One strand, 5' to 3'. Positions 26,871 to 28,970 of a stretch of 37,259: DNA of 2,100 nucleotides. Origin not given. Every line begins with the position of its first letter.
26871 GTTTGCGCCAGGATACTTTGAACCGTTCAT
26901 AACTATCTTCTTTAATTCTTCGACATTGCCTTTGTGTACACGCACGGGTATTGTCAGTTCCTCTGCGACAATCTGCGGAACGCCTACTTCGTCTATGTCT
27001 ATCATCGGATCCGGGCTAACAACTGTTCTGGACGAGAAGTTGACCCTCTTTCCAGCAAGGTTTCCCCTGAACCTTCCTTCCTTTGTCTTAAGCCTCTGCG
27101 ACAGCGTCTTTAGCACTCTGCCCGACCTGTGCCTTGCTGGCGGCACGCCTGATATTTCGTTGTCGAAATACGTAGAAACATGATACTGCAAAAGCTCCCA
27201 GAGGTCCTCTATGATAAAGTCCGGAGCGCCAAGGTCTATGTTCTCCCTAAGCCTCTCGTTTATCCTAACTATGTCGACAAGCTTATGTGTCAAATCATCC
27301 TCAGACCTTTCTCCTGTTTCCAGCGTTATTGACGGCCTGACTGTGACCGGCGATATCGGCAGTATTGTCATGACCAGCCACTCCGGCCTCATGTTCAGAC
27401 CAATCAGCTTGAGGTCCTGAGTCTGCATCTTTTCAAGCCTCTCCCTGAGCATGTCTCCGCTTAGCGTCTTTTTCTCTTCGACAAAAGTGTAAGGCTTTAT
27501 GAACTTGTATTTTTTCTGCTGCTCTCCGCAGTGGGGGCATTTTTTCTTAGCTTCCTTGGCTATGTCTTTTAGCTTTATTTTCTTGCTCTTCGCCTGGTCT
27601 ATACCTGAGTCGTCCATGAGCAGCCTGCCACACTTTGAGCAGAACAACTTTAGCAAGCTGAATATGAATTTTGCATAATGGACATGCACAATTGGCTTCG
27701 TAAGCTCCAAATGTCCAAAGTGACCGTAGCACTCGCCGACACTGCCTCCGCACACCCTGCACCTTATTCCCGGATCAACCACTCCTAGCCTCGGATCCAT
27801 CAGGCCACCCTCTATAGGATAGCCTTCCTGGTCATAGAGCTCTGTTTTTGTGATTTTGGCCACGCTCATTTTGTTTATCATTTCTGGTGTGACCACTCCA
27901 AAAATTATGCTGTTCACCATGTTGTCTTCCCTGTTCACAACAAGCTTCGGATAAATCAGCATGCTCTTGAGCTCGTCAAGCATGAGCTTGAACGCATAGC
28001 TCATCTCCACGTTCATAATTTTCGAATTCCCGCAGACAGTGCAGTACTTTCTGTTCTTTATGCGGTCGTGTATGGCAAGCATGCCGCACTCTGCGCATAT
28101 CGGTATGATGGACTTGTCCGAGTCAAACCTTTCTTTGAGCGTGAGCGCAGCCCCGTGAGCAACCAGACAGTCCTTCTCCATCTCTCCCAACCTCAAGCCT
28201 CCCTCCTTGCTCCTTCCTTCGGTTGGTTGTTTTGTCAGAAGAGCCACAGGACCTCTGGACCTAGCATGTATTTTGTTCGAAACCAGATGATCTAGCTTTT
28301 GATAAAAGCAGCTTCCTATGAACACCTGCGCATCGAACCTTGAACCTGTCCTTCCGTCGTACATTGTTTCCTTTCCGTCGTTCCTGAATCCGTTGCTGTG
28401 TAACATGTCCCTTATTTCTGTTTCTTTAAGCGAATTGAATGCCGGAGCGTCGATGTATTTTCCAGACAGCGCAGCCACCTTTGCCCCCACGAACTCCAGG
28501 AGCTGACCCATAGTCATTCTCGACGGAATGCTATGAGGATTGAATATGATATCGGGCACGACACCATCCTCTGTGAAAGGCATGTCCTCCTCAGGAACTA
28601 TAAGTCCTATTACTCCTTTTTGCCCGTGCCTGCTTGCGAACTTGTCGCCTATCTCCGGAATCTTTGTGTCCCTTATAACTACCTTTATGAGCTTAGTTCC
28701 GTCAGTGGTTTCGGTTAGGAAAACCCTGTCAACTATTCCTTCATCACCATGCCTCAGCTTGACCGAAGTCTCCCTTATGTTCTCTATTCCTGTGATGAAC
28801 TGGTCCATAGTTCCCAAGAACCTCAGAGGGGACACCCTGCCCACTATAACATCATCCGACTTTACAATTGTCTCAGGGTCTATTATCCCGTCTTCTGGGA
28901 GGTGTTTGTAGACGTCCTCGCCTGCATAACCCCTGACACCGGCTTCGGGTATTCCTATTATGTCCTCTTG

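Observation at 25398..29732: RNA polymerase subunits B' and A' are fused in frame into one 1444-aa polypeptide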

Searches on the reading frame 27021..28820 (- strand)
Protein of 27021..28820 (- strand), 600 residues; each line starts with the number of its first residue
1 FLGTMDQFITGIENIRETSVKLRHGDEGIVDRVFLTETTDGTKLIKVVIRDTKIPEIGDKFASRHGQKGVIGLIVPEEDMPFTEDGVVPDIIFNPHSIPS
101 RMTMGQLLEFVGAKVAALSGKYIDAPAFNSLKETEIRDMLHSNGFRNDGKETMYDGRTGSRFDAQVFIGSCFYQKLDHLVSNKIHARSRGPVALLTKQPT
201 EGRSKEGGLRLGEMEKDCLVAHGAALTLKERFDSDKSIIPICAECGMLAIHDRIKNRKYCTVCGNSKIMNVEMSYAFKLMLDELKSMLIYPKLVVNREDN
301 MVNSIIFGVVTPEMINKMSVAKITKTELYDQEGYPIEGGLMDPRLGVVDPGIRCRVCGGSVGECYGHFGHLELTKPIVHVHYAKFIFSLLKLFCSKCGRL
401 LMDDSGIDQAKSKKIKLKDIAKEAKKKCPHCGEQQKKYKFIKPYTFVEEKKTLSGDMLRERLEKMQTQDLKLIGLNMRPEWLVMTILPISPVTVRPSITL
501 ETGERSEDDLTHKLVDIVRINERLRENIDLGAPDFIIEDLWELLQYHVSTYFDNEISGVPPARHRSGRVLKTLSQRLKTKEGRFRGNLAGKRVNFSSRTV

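Call 29: search_protein_representatives(protein=window:27021-28820:-)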
Query: 600 residues. Proteins with E-value up to 0.001 (for the whole library): 23069; up to 1e-10: 14179; up to 1e-30: 4912. The best 150 are listed.
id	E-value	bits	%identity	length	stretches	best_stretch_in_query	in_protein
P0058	4.8e-296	999.1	70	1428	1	1-600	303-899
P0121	8.1e-126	437.0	69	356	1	301-568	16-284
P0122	1.3e-117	409.9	61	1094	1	1-295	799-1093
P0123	7.2e-117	407.5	63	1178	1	301-600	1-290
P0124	1.1e-114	400.3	62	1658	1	301-600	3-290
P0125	1.6e-113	396.4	63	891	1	302-600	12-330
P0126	2.8e-111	389.0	59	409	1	301-600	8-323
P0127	1.3e-109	383.5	59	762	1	6-295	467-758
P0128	5.0e-109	381.6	59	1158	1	301-600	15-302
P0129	2.5e-108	379.3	56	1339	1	302-600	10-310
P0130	1.1e-107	377.2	57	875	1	1-297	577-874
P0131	1.4e-106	373.5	57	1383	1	297-600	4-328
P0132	2.9e-106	372.4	59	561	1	302-600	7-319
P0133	4.5e-106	371.8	57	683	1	301-600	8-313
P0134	1.1e-105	370.5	58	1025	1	16-299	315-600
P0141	1.2e-100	353.9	59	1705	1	12-296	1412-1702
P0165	1.8e-87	310.4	36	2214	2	30-400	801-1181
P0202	3.9e-77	276.3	40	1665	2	20-402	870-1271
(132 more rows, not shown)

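Call 30: search_protein_families(library=pfam, proteins=[P0165, P0202, P0124, P0141])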
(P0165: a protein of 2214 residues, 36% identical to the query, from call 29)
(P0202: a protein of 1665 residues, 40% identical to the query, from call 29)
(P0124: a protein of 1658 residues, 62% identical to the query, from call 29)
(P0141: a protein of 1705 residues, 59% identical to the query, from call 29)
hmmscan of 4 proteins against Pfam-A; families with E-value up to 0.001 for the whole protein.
P0165 (2214 aa): 9 families
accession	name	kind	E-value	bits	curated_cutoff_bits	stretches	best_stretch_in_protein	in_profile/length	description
PF00562.33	RNA_pol_Rpb2_6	-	1.5e-51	176.1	23.4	1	617-976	5-373/373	RNA polymerase Rpb2, domain 6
PF04997.17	RNA_pol_Rpb1_1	-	2.1e-46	159.1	39.7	2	1215-1343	180-311/312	RNA polymerase Rpb1, domain 1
PF00623.25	RNA_pol_Rpb1_2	-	1.5e-37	129.9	25.3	1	1346-1508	1-164/166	RNA polymerase Rpb1, domain 2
PF04998.22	RNA_pol_Rpb1_5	-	7.4e-30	104.7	28.5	1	1754-2162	1-266/267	RNA polymerase Rpb1, domain 5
PF04563.20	RNA_pol_Rpb2_1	-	4e-16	59.6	28.2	1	23-271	2-156/203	RNA polymerase beta subunit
PF04560.25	RNA_pol_Rpb2_7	-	4.2e-15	56.4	32.1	1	978-1065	1-85/87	RNA polymerase Rpb2, domain 7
PF04565.21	RNA_pol_Rpb2_3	-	3.5e-12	46.7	21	1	410-474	1-68/68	RNA polymerase Rpb2, domain 3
PF04983.23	RNA_pol_Rpb1_3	-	3.3e-10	40.5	28.9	1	1513-1648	1-156/162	RNA polymerase Rpb1, domain 3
PF04566.18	RNA_pol_Rpb2_4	-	0.00073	20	28.7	0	530-556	36-62/62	RNA polymerase Rpb2, domain 4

P0202 (1665 aa): 7 families
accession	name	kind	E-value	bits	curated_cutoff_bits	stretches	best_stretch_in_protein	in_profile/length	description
PF00562.33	RNA_pol_Rpb2_6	-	8.4e-108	361.3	23.4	1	689-1056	4-373/373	RNA polymerase Rpb2, domain 6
PF04997.17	RNA_pol_Rpb1_1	-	8.3e-49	167.1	39.7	1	1171-1527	3-310/312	RNA polymerase Rpb1, domain 1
PF00623.25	RNA_pol_Rpb1_2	-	1.4e-33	116.9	25.3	1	1531-1656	1-124/166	RNA polymerase Rpb1, domain 2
PF04563.20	RNA_pol_Rpb2_1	-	1.4e-26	93.8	28.2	1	24-441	1-202/203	RNA polymerase beta subunit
PF04560.25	RNA_pol_Rpb2_7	-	2.6e-20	73.1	32.1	1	1058-1155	1-85/87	RNA polymerase Rpb2, domain 7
PF04565.21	RNA_pol_Rpb2_3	-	3.2e-12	46.9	21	1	468-529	4-68/68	RNA polymerase Rpb2, domain 3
PF04566.18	RNA_pol_Rpb2_4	-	1e-07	32.4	28.7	1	560-622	1-61/62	RNA polymerase Rpb2, domain 4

P0124 (1658 aa): 7 families
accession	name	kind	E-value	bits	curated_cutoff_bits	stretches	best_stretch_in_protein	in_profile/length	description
PF04997.17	RNA_pol_Rpb1_1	-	5.5e-84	282.6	39.7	2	110-278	134-312/312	RNA polymerase Rpb1, domain 1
PF04998.22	RNA_pol_Rpb1_5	-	1.4e-67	228.4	28.5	2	1359-1608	87-265/267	RNA polymerase Rpb1, domain 5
PF00623.25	RNA_pol_Rpb1_2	-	2.7e-61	207.1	25.3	1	280-443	1-166/166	RNA polymerase Rpb1, domain 2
PF05000.22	RNA_pol_Rpb1_4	-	1.9e-25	89.3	24.8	1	632-748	3-107/107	RNA polymerase Rpb1, domain 4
PF04983.23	RNA_pol_Rpb1_3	-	4.9e-24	85.5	28.9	1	446-605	1-161/162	RNA polymerase Rpb1, domain 3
PF14528.11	LAGLIDADG_3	-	4.4e-18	65.8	22.5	1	1153-1225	2-82/82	LAGLIDADG-like domain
PF14890.11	Intein_splicing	-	9.9e-16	58.4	35.8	1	908-1361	30-155/155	Intein splicing domain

P0141 (1705 aa): 7 families
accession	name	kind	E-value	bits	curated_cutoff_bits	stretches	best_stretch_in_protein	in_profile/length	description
PF00562.33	RNA_pol_Rpb2_6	-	4e-129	431.4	23.4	1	1230-1606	2-373/373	RNA polymerase Rpb2, domain 6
PF04560.25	RNA_pol_Rpb2_7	-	5.6e-28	97.6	32.1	1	1608-1699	1-84/87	RNA polymerase Rpb2, domain 7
PF04565.21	RNA_pol_Rpb2_3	-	6.5e-25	87.5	21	1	545-609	1-68/68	RNA polymerase Rpb2, domain 3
PF04563.20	RNA_pol_Rpb2_1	-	2.6e-23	83.1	28.2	2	247-510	131-196/203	RNA polymerase beta subunit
PF04561.19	RNA_pol_Rpb2_2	-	1.6e-20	74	21.7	1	274-469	2-190/190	RNA polymerase Rpb2, domain 2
PF04567.22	RNA_pol_Rpb2_5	-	4.3e-09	37.5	21.1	1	1182-1214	1-33/66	RNA polymerase Rpb2, domain 5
PF04566.18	RNA_pol_Rpb2_4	-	4.2e-07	30.4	28.7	1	1000-1029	32-61/62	RNA polymerase Rpb2, domain 4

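Call 31: list_cluster_members(proteins=[P0165, P0202, P0001, P0058, P0088, P0112])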
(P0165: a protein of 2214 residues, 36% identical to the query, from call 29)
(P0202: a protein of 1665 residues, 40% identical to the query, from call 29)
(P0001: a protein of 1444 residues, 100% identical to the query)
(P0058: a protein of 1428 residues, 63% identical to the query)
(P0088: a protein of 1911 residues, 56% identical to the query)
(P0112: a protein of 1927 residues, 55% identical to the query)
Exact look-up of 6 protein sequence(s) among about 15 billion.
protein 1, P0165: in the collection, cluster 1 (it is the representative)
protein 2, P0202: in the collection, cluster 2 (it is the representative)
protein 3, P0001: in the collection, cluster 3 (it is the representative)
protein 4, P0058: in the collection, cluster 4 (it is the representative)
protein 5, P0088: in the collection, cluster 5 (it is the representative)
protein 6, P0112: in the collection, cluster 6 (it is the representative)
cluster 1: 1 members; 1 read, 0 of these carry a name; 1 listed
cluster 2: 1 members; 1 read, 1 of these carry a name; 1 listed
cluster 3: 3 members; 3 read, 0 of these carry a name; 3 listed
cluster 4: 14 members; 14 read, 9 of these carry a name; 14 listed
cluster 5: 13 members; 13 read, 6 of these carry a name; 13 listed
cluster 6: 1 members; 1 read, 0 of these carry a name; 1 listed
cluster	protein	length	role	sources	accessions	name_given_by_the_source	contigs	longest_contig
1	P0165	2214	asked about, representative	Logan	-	-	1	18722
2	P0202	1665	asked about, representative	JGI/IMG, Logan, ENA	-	DNA-directed RNA polymerase II subunit RPB2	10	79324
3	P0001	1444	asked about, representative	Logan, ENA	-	-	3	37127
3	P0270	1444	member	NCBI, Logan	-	-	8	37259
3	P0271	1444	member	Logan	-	-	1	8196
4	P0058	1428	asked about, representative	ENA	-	-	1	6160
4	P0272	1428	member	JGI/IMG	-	DNA-directed RNA polymerase subunit A'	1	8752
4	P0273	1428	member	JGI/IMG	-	DNA-directed RNA polymerase subunit A'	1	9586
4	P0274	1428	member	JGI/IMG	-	DNA-directed RNA polymerase subunit A'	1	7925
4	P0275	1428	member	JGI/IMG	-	DNA-directed RNA polymerase subunit A'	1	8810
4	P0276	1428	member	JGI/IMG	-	DNA-directed RNA polymerase subunit A'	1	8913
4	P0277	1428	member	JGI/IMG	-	DNA-directed RNA polymerase subunit A'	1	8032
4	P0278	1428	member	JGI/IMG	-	DNA-directed RNA polymerase subunit A'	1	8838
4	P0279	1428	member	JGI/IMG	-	DNA-directed RNA polymerase subunit A'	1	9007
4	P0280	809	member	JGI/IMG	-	DNA-directed RNA polymerase subunit A'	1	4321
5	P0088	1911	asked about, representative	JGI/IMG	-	DNA-directed RNA polymerase subunit B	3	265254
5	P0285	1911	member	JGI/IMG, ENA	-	DNA-directed RNA polymerase subunit B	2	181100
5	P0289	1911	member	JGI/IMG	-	DNA-directed RNA polymerase subunit B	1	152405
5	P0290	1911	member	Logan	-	-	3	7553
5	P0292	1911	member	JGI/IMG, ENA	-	-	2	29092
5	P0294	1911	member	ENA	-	-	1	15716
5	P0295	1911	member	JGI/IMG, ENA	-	-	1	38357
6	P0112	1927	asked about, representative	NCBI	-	-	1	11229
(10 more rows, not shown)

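Call 52: find_encoding_contigs(protein=P0165, flank=8000, max_places=2)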
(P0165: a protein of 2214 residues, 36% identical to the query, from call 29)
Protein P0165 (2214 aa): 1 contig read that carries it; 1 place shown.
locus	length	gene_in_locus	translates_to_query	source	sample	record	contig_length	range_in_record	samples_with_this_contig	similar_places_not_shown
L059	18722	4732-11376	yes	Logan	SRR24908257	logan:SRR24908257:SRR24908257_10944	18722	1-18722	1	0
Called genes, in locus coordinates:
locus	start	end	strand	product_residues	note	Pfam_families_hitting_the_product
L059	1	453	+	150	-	?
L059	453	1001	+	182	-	-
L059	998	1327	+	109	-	-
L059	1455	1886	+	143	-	PF01090:Ribosomal_S19e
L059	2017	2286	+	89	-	-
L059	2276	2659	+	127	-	-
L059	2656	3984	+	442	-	PF03725:RNase_PH_C (faint)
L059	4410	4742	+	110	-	-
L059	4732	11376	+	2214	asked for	PF04563:RNA_pol_Rpb2_1, PF04565:RNA_pol_Rpb2_3, PF00562:RNA_pol_Rpb2_6, PF04560:RNA_pol_Rpb2_7, PF04997:RNA_pol_Rpb1_1, PF00623:RNA_pol_Rpb1_2, PF04983:RNA_pol_Rpb1_3, PF04998:RNA_pol_Rpb1_5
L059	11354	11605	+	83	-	-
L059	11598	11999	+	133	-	PF00164:Ribosom_S12_S23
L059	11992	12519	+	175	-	PF00177:Ribosomal_S7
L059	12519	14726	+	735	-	PF00009:GTP_EFTU, PF14492:EFG_III, PF03764:EFG_IV, PF00679:EFG_C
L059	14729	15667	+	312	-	PF00867:XPG_I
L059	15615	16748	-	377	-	PF02934:GatB_N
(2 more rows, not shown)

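Call 60: find_homologous_proteins(query=P0165)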
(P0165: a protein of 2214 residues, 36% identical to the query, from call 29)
Query P0165 (2214 aa): 30 proteins with E <= 0.001 among 8000 candidates.
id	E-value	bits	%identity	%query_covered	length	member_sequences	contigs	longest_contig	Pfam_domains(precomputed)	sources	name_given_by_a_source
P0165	0.0e+0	5022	100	100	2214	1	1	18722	PF04565.22,PF04998.23,PF04560.26,PF00623.26,PF04983.24,PF04997.18,PF04563.21,PF00562.34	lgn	-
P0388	4.5e-88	314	30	28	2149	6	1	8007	PF04565.22,PF04561.20,PF04560.26,PF04566.19,PF04567.23,PF04563.21,PF00562.34,PF14890.12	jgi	jgi:DNA-directed RNA polymerase subunit B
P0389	5.0e-85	304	28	24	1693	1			PF04565.22,PF04561.20,PF04560.26,PF04566.19,PF04567.23,PF04563.21,PF00562.34,PF14890.12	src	-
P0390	1.7e-51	193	26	22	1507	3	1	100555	PF04565.22,PF04561.20,PF04560.26,PF04566.19,PF04563.21,PF00562.34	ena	-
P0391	1.6e-49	186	34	9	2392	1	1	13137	PF04565.22,PF04560.26,PF04566.19,PF01079.26,PF04567.23,PF04563.21,PF00562.34,PF14890.12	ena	-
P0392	4.1e-49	185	28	21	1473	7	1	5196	PF04565.22,PF04560.26,PF04566.19,PF04563.21,PF00562.34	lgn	-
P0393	3.9e-31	125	29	14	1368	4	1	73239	PF04998.23,PF00623.26,PF04983.24,PF05000.23,PF04997.18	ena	-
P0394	2.0e-26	110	24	33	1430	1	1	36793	PF04998.23,PF00623.26,PF04983.24,PF05000.23,PF04997.18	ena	-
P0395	4.7e-25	105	27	16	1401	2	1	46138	PF25984.1,PF04998.23,PF00623.26,PF21668.4,PF04983.24,PF05000.23,PF04997.18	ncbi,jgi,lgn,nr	ncbi:TPA: DNA-directed RNA polymerase subunit beta' [bacterium]|nr:DNA-directed RNA polymerase subun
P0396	5.9e-25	105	27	14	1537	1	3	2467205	PF01551.30,PF04998.23,PF00623.26,PF21668.4,PF04983.24,PF05000.23,PF04997.18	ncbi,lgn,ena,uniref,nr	ncbi:DNA-directed RNA polymerase subunit beta' [Deinococcus geothermalis DSM 11300]|uniref:DNA-direc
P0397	6.0e-25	105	29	14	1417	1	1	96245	PF04998.23,PF00623.26,PF04983.24,PF05000.23,PF04997.18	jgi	jgi:DNA-directed RNA polymerase subunit beta'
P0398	6.0e-25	105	29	14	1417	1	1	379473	PF04998.23,PF00623.26,PF04983.24,PF05000.23,PF04997.18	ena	-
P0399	7.8e-25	104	27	14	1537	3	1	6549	PF01551.30,PF04998.23,PF00623.26,PF21668.4,PF04983.24,PF05000.23,PF04997.18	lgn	-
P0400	4.0e-24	102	22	44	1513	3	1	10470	PF04998.23,PF00623.26,PF04983.24,PF05000.23,PF04997.18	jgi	jgi:DNA-directed RNA polymerase subunit beta'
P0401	1.1e-23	101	23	27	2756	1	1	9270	PF04565.22,PF04998.23,PF04561.20,PF04560.26,PF00623.26,PF04983.24,PF05000.23,PF04997.18,PF04563.21,PF00562.34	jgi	jgi:DNA-directed RNA polymerase subunit beta-beta'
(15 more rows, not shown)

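Call 70: find_encoding_contigs(protein=P0202, flank=6000, max_places=2)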
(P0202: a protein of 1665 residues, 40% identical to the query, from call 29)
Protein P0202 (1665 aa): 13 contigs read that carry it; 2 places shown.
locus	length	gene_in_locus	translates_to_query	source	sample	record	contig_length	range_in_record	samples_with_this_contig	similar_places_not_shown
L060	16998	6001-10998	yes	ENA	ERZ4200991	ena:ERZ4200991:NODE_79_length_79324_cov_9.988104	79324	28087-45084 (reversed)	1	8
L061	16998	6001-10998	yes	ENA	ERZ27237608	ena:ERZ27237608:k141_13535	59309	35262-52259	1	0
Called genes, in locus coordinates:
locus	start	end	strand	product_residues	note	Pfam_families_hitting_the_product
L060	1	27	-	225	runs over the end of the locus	PF08123:DOT1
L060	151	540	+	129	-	PF01541:GIY-YIG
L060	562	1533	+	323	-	-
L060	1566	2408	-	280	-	-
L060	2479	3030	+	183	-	-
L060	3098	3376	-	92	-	-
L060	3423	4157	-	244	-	PF00226:DnaJ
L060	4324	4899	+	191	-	-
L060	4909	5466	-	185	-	-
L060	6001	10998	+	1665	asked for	PF04563:RNA_pol_Rpb2_1, PF04565:RNA_pol_Rpb2_3, PF04566:RNA_pol_Rpb2_4, PF00562:RNA_pol_Rpb2_6, PF04560:RNA_pol_Rpb2_7, PF04997:RNA_pol_Rpb1_1, PF00623:RNA_pol_Rpb1_2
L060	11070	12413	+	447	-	-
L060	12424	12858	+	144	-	-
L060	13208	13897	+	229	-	-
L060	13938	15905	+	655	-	-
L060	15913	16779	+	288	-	-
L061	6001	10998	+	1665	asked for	PF04563:RNA_pol_Rpb2_1, PF04565:RNA_pol_Rpb2_3, PF04566:RNA_pol_Rpb2_4, PF00562:RNA_pol_Rpb2_6, PF04560:RNA_pol_Rpb2_7, PF04997:RNA_pol_Rpb1_1, PF00623:RNA_pol_Rpb1_2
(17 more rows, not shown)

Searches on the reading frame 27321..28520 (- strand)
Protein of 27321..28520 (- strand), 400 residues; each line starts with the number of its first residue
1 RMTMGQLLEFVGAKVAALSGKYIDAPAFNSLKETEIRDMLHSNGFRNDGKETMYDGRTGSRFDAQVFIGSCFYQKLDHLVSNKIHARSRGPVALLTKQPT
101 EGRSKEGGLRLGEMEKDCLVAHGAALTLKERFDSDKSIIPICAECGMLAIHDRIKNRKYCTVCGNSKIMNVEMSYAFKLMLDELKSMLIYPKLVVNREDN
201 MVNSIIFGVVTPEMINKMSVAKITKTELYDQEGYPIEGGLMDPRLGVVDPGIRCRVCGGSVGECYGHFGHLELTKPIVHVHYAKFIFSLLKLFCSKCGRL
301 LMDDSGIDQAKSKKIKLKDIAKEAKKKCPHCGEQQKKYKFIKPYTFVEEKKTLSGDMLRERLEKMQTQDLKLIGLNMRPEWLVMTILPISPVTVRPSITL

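Call 18: find_related_loci(query=window:27321-28520:-, collection=genome_contigs, flank=6000)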
Query window:27321-28520:- (400 aa) in genome_contigs; peptide patterns used: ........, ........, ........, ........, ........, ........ (x = any residue, [..] = any of these).
283 stretches matched a pattern; 53 encode a relative of the query (tblastn E <= 1e-3); 53 distinct loci.
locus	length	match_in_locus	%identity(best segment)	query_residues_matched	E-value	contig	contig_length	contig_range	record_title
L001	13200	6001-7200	80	1-400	0e+0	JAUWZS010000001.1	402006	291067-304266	MAG: Candidatus Aenigmatarchaeota archaeon isolate CSMAG_2742 CSMAG_2742_k141_853591_length_402006_cov_52.0000, whole ge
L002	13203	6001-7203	79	1-400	0e+0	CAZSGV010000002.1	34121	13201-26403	MAG TPA_asm: uncultured archaeon isolate SRP068000_co4_469 genome assembly, contig: NODE_846_length_34121_cov_6.021840,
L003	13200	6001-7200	74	1-400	0e+0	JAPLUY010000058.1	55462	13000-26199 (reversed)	MAG: Candidatus Aenigmatarchaeota archaeon isolate LacPavin_0920_SED3_MAG_58_13 LacPavin_0920_SED3_scaffold_758602, whol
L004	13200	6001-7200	72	1-400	0e+0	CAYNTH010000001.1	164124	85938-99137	MAG TPA_asm: uncultured archaeon isolate SRP141376_co2_418 genome assembly, contig: NODE_184_length_164124_cov_9.092949,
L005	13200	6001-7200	73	1-400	0e+0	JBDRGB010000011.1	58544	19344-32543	MAG: Candidatus Aenigmatarchaeota archaeon isolate MEGAHIT-group-1.408 k141_959593, whole genome shotgun sequence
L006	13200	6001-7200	73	1-400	0e+0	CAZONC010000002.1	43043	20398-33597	MAG TPA_asm: uncultured archaeon isolate SRP104967_co1_72 genome assembly, contig: NODE_257_length_43043_cov_14.088560,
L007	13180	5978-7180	72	1-400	0e+0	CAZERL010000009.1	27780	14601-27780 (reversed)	MAG TPA_asm: uncultured archaeon isolate SRP178908_co1_104 genome assembly, contig: NODE_1011_length_27780_cov_10.196826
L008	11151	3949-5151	69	1-400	0e+0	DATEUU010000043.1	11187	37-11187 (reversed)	MAG TPA_asm: archaeon isolate SMAG_U8349 k141_439969, whole genome shotgun sequence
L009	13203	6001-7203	70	1-400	0e+0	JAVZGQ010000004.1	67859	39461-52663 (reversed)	MAG: Candidatus Aenigmatarchaeota archaeon isolate DRTY-6_201808_bins_43 DRTY-6_201808_bins_43_scaffold_4, whole genome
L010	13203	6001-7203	71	1-400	0e+0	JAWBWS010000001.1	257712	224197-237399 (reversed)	MAG: Candidatus Aenigmatarchaeota archaeon isolate JZ-1_201803_bins_66 JZ-1_201803_bins_66_scaffold_1, whole genome shot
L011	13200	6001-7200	68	1-400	0e+0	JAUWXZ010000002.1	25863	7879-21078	MAG: Candidatus Aenigmatarchaeota archaeon isolate CSMAG_2697 CSMAG_2697_k141_1549303_length_25863_cov_7.0000, whole gen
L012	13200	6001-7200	73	1-400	0e+0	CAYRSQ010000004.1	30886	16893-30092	MAG TPA_asm: uncultured archaeon isolate SRP178699_co1_573 genome assembly, contig: NODE_1560_length_30886_cov_6.590445,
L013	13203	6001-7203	67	1-400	0e+0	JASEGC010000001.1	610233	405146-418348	MAG: Candidatus Aenigmatarchaeota archaeon isolate Yes49-24 NODE_1_length_610233_cov_87.145820, whole genome shotgun seq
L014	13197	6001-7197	67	1-400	0e+0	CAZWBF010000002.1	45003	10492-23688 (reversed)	MAG TPA_asm: uncultured archaeon isolate binchicken_co6_473 genome assembly, contig: NODE_502_length_45003_cov_12.752670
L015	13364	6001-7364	66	1-400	5e-166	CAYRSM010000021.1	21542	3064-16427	MAG TPA_asm: uncultured archaeon isolate SRP093762_co1_53 genome assembly, contig: NODE_1483_length_21542_cov_10.373575,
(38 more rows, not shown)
